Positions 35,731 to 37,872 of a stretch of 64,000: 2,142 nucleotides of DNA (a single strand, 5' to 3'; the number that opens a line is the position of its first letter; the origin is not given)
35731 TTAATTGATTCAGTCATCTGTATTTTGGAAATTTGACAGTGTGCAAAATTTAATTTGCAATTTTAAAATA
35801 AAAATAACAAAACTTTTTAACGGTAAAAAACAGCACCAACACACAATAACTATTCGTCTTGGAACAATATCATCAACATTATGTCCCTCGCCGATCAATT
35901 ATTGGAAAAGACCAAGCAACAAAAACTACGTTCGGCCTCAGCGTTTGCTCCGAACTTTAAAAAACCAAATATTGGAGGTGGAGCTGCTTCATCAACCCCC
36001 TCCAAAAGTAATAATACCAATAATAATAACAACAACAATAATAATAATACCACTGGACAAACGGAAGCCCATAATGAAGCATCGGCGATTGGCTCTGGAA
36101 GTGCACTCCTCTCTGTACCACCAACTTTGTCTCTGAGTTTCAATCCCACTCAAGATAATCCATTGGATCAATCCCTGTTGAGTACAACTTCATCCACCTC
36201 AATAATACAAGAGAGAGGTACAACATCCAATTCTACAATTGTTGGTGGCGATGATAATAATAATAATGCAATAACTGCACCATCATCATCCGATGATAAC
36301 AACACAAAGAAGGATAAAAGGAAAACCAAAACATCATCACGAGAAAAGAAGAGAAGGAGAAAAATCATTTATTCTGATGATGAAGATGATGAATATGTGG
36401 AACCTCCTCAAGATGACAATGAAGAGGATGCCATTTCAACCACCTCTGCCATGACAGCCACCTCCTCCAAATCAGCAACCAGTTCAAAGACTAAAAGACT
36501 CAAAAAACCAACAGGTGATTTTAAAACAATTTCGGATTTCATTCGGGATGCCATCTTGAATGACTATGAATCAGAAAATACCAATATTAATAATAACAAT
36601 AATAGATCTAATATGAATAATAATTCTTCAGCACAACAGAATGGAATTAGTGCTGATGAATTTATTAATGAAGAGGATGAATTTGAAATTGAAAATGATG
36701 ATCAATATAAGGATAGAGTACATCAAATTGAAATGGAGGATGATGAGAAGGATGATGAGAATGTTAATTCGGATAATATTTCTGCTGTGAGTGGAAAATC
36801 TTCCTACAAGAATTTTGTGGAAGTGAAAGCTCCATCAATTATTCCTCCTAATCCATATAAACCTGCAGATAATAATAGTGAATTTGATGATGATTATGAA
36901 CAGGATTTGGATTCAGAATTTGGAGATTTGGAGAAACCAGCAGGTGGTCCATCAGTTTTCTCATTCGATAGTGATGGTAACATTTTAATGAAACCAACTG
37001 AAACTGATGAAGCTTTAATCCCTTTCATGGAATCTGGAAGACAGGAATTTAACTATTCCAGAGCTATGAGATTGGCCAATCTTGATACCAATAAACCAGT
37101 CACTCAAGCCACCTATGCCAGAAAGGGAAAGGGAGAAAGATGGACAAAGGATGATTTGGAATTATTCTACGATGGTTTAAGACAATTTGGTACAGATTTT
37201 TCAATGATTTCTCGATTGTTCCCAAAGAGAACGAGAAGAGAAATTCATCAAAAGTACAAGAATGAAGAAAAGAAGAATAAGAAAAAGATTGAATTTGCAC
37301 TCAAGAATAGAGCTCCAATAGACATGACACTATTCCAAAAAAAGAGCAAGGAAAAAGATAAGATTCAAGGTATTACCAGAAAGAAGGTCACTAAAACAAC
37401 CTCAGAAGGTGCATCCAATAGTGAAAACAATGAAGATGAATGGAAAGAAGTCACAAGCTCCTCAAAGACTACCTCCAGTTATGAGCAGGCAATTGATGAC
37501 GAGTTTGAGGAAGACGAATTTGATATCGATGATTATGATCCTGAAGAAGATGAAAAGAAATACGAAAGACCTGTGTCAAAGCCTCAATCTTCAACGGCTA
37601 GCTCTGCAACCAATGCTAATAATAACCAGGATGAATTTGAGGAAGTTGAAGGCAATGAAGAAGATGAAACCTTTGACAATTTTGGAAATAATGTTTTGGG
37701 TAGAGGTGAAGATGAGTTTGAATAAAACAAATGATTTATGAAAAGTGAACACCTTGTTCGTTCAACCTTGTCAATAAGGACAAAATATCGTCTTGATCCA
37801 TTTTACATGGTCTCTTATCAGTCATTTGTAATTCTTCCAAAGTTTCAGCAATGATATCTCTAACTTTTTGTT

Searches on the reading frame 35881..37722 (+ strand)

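Call 59: search_protein_families(library=pfam, proteins=[window:35881-37722:+], max_evalue=0.001)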
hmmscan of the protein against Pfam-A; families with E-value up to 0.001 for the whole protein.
window:35881-37722:+ (614 aa): 3 families
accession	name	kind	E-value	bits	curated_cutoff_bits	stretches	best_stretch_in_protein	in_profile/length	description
PF15963.11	Myb_DNA-bind_7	-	2.1e-28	98.4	31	1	411-494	1-84/88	Myb DNA-binding like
PF00249.37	Myb_DNA-binding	-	7.1e-08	32.9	24.4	1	419-461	2-44/46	Myb-like DNA-binding domain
PF13921.12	Myb_DNA-bind_6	-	0.00022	21.8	22.9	1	421-472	1-52/60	Myb-like DNA-binding domain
